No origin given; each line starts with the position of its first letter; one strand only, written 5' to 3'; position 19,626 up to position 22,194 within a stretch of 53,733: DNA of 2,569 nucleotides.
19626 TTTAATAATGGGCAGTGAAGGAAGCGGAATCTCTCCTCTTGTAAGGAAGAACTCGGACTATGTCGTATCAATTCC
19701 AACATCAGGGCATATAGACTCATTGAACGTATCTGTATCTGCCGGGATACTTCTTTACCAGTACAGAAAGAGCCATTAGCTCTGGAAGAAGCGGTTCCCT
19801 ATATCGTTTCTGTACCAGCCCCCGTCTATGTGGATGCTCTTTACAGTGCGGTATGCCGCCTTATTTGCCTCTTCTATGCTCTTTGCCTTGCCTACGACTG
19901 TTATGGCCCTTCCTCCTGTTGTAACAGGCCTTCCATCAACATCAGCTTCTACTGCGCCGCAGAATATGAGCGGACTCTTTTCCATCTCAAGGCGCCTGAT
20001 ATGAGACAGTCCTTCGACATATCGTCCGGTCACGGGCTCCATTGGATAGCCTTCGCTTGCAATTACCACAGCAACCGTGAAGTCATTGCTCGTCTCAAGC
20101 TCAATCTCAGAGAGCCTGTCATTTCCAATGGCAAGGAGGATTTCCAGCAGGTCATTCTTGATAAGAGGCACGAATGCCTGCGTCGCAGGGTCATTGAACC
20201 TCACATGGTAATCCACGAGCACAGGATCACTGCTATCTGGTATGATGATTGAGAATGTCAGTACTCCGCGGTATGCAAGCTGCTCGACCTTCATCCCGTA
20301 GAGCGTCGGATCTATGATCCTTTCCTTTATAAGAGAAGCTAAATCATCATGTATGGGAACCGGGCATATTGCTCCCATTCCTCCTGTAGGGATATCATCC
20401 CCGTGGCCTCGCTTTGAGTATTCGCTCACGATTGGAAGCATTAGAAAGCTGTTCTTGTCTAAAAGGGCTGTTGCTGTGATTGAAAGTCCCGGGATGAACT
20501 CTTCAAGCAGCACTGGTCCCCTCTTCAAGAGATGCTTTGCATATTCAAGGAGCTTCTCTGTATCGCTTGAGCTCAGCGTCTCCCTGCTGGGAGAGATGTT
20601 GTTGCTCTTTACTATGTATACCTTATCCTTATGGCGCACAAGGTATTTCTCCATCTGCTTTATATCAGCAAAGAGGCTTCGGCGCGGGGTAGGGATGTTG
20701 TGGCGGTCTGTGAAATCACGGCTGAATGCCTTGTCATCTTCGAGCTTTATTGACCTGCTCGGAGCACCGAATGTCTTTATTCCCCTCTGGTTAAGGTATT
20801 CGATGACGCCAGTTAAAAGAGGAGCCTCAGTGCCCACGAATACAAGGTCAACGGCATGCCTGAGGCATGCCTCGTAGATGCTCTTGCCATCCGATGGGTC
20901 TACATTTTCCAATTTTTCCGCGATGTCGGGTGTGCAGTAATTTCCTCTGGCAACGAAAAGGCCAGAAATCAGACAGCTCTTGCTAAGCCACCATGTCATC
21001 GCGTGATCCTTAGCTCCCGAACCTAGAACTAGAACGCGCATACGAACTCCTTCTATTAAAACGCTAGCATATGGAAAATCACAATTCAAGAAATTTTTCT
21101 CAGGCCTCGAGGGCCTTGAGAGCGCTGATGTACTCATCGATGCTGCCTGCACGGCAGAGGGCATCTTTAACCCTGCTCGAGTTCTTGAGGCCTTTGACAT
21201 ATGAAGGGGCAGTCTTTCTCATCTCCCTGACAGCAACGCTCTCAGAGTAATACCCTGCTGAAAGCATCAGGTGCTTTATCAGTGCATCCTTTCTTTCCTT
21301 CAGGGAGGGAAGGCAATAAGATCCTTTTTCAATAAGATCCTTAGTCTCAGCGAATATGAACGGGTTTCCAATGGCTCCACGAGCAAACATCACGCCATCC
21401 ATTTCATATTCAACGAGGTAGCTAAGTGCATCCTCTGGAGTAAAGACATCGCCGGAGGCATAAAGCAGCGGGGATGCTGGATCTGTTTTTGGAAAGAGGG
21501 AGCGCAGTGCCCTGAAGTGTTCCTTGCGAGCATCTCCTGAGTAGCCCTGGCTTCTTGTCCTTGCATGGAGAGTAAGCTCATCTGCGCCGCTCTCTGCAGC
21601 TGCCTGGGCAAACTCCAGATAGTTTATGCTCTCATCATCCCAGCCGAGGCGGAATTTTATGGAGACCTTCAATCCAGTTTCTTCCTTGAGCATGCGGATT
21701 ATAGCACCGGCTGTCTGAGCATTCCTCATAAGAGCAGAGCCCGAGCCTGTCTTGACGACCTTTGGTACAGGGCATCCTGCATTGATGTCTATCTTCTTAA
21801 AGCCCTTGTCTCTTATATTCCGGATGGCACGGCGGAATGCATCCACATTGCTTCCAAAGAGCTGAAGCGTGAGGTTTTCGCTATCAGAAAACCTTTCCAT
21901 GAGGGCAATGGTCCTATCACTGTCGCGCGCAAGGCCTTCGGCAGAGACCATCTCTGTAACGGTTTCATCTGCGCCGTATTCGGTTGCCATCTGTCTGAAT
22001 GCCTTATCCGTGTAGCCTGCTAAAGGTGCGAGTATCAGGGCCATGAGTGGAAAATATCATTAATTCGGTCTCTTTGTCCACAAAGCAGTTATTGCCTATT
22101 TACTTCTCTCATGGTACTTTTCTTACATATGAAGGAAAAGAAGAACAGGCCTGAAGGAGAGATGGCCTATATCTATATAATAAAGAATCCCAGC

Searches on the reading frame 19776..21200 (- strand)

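Call 35: search_protein_families(library=pfam, proteins=[window:19776-21200:-], max_evalue=0.0001)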
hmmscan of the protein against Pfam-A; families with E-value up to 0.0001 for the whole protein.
window:19776-21200:- (474 aa): 3 families
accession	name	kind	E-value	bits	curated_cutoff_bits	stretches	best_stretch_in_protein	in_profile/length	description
PF01071.24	GARS_A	-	4e-34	118.6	27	1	156-340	2-194/194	Phosphoribosylglycinamide synthetase, ATP-grasp (A) domain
PF02844.21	GARS_N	-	8.2e-23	81.5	29.5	1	54-154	1-100/100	Phosphoribosylglycinamide synthetase, N domain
PF02843.22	GARS_C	-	2.3e-21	76.3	34.8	1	375-470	1-92/92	Phosphoribosylglycinamide synthetase, C domain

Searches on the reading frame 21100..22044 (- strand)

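Call 35: search_protein_families(library=pfam, proteins=[window:21100-22044:-], max_evalue=0.0001)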
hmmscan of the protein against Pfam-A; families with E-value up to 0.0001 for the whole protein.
window:21100-22044:- (314 aa): 1 family
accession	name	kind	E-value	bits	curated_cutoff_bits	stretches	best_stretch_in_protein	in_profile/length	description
PF01207.24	Dus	-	5.7e-65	219.9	20.4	1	4-297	1-290/311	Dihydrouridine synthase (Dus)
